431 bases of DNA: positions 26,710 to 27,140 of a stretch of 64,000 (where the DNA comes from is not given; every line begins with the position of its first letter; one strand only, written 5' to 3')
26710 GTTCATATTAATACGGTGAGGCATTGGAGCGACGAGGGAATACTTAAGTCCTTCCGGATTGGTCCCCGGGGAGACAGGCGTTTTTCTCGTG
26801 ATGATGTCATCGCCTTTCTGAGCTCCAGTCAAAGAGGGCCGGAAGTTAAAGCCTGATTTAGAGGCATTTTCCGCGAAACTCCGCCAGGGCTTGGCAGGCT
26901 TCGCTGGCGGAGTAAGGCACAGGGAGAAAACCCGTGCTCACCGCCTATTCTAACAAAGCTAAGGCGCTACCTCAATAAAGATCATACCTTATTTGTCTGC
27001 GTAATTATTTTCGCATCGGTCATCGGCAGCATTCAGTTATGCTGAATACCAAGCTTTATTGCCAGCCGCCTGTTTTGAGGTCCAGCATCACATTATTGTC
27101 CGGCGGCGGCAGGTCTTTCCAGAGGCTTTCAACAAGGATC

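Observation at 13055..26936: AT-rich glycan-assembly island bracketed by inverted copies of a ~64-bp hairpin leader element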

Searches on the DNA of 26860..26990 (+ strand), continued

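Call 90: search_dna_similar(query=window:26860-26990:+, collection=plasmids, mode=distant, max_rows=5)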
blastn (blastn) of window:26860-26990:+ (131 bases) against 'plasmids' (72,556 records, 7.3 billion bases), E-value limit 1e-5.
No match.

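Call 98: search_with_rna_model(model_id=R1, sources=[L017, L018, L019, L020, L021, L022, L023, L024, L025, L026, L027, L028, L029, L030, L031, L032, L033, L034, L035, L036, L037, L038, L039, L040, L041, L042, L043, L044, L045, L046, L047, L048, L049, L050, L051, L052, L053, L054, L055, L056, L057, L058, L059, L060, L061, L062, L063, L064, L065, L066, L067, L068, L069, L070, L071, L072, L073, L074, L075, L076, L077, L078, L079, L080, L081, L082, L083, L084, L085, L086, L087, L088, L089, L090, L091, L092, L093, L094, L095, L096, L097, L098, L099, L100, L101, L102, L103, L104, L105, L106, L107, L108, L109, L110, L111, L112, L113, L114, L115, L116], max_evalue=0.01, filters=default)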
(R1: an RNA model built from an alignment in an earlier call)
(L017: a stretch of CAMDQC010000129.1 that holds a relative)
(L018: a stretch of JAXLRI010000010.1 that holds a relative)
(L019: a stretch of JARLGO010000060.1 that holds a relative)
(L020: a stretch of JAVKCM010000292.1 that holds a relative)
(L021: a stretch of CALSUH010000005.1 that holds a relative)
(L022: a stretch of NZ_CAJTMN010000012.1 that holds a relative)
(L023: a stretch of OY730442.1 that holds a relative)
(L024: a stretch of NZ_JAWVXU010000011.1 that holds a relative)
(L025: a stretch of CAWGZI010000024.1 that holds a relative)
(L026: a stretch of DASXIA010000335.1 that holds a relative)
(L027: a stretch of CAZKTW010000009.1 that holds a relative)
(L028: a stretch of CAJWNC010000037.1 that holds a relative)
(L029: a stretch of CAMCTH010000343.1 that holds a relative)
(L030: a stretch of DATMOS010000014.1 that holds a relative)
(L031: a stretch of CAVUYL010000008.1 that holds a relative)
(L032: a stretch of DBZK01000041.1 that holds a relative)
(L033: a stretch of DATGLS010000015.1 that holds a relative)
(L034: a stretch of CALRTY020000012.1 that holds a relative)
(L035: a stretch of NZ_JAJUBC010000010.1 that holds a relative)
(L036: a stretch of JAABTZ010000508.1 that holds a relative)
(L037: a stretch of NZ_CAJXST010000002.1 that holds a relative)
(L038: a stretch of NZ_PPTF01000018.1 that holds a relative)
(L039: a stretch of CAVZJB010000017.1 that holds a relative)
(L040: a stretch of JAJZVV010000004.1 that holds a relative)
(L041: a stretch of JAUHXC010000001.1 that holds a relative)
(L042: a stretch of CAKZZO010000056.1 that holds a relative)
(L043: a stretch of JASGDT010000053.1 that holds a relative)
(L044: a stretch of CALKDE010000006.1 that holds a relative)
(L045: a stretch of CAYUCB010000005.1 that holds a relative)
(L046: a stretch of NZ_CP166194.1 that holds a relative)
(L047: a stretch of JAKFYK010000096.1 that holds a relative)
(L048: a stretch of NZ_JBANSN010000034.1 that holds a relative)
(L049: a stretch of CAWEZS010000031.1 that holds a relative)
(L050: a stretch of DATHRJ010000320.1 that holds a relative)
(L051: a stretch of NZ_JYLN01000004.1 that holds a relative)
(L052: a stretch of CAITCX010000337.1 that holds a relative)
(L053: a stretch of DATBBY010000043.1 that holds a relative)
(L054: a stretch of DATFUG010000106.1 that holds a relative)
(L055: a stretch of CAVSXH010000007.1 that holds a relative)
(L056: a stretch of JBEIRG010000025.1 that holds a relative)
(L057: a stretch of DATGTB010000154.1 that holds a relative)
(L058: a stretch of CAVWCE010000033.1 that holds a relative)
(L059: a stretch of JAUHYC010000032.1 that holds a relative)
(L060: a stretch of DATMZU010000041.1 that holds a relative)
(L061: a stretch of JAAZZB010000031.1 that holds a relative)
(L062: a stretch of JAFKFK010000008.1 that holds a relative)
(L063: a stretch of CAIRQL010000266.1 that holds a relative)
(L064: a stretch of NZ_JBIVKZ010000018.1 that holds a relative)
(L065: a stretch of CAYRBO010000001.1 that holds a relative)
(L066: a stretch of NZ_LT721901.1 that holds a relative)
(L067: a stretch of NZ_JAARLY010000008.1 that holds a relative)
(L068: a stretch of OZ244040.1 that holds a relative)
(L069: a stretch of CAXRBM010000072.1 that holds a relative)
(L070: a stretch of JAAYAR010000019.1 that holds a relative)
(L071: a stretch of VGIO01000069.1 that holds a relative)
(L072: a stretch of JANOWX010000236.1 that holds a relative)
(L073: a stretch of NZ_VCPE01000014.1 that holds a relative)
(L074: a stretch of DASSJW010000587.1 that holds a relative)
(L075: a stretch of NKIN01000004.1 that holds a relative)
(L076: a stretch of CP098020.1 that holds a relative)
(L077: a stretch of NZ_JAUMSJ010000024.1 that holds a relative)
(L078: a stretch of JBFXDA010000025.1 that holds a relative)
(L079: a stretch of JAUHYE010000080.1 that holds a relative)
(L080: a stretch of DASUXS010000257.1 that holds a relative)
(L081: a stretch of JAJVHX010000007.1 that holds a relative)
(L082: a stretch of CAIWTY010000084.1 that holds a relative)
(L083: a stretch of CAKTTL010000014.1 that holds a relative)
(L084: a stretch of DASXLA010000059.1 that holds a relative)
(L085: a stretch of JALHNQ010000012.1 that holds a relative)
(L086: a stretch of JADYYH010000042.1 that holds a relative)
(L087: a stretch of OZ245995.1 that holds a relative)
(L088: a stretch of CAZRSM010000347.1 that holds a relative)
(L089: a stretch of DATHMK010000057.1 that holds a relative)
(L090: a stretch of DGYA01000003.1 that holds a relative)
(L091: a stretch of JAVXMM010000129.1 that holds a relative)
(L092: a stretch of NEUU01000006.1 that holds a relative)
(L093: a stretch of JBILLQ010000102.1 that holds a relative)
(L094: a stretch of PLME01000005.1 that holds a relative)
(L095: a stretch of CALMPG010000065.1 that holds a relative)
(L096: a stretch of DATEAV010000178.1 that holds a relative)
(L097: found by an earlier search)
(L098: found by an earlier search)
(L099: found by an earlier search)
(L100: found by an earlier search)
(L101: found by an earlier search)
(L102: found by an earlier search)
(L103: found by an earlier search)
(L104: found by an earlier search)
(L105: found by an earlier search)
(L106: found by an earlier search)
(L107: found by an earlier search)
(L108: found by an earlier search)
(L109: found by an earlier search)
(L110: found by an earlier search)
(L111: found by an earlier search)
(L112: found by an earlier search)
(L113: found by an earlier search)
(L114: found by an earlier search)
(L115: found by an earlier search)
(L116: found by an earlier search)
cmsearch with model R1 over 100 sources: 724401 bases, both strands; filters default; matches with E-value up to 0.01: 5.
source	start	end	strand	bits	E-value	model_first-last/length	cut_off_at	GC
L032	4033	4100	-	94.7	1.6e-20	1-68/68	no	0.62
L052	1596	1663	+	93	4.1e-20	1-68/68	no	0.59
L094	5928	5995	+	91.9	7.9e-20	1-68/68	no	0.62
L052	1891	1958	+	90.6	1.7e-19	1-68/68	no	0.6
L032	3736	3803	-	80.7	4.6e-17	1-68/68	no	0.6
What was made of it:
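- It finds no false hits in 724 kb of unrelated genomes that share the 18-mer core (call 98).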
